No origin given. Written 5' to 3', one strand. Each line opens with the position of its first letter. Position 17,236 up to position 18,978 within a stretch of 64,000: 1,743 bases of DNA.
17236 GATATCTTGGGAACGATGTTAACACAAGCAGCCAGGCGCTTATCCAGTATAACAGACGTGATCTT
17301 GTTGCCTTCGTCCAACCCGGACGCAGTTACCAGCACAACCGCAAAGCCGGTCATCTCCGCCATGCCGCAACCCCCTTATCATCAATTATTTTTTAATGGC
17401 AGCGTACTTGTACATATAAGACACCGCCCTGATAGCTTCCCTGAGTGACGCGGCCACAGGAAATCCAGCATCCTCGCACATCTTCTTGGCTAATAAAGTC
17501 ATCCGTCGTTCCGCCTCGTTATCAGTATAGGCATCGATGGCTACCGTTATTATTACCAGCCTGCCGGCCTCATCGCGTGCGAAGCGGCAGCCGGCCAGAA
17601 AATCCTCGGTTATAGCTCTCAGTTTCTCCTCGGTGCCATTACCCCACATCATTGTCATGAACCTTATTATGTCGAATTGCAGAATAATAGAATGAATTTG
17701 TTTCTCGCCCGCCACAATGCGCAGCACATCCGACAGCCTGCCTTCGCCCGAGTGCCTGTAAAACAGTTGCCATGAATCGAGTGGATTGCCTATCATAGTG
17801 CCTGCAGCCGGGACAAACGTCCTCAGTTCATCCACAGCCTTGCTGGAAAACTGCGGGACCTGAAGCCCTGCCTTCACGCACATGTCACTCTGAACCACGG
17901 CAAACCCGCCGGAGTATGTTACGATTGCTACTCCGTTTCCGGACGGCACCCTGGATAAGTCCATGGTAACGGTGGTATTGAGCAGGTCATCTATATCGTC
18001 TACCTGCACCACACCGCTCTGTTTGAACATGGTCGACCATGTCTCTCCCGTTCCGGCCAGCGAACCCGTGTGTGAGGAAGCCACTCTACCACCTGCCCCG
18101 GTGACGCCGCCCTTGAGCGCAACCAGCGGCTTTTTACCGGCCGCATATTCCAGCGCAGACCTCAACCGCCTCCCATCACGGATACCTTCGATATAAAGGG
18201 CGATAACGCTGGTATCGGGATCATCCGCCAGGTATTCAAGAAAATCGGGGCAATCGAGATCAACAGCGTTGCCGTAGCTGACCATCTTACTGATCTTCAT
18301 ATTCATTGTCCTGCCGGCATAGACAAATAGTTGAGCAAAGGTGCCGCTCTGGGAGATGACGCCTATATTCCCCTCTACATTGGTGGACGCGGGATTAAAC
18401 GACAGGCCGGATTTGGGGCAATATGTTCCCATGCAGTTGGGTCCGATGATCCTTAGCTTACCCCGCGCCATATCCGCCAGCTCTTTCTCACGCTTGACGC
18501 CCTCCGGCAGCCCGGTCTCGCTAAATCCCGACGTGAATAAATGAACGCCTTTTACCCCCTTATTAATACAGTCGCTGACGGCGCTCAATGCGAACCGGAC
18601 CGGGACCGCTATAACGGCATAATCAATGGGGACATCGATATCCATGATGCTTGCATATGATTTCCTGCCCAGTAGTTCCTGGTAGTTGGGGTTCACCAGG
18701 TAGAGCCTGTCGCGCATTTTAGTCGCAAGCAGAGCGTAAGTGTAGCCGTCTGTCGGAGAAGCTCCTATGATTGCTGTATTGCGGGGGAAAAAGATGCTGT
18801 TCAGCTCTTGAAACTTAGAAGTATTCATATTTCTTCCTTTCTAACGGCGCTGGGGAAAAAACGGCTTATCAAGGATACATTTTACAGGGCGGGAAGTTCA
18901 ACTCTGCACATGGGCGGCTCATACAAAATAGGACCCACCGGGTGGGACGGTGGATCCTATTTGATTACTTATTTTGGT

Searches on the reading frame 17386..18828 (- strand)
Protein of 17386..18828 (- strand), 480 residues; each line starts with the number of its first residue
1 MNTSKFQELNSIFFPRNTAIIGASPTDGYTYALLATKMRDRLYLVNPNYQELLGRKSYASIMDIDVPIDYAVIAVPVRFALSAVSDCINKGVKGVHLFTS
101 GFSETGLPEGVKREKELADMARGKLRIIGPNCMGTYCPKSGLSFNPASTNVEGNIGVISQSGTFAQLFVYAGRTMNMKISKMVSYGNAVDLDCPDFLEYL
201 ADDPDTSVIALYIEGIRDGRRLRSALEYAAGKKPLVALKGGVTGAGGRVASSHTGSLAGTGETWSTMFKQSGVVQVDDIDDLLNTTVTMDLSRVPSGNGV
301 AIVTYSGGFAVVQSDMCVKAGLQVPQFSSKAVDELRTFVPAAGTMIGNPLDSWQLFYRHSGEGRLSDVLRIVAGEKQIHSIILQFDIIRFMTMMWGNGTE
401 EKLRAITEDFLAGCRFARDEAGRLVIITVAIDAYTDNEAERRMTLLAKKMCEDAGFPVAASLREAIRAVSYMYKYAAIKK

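Call 40: search_protein_families(library=pfam, proteins=[window:17386-18828:-], max_evalue=0.001)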
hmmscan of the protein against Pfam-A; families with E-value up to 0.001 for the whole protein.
window:17386-18828:- (480 aa): 4 families
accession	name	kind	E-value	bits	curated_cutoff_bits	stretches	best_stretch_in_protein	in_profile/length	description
PF13607.11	Succ_CoA_lig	-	4.7e-46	156.4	27.4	1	152-286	1-135/138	Succinyl-CoA ligase like flavodoxin domain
PF13380.12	CoA_binding_2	-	3.4e-14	53.7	22.8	1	16-135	1-113/116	CoA binding domain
PF02629.25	CoA_binding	-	1.9e-07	32.2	22.3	1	17-101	5-97/97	CoA binding domain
PF19045.5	Ligase_CoA_2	-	9.4e-05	22.9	23.7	1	300-385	1-81/162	Ligase-CoA domain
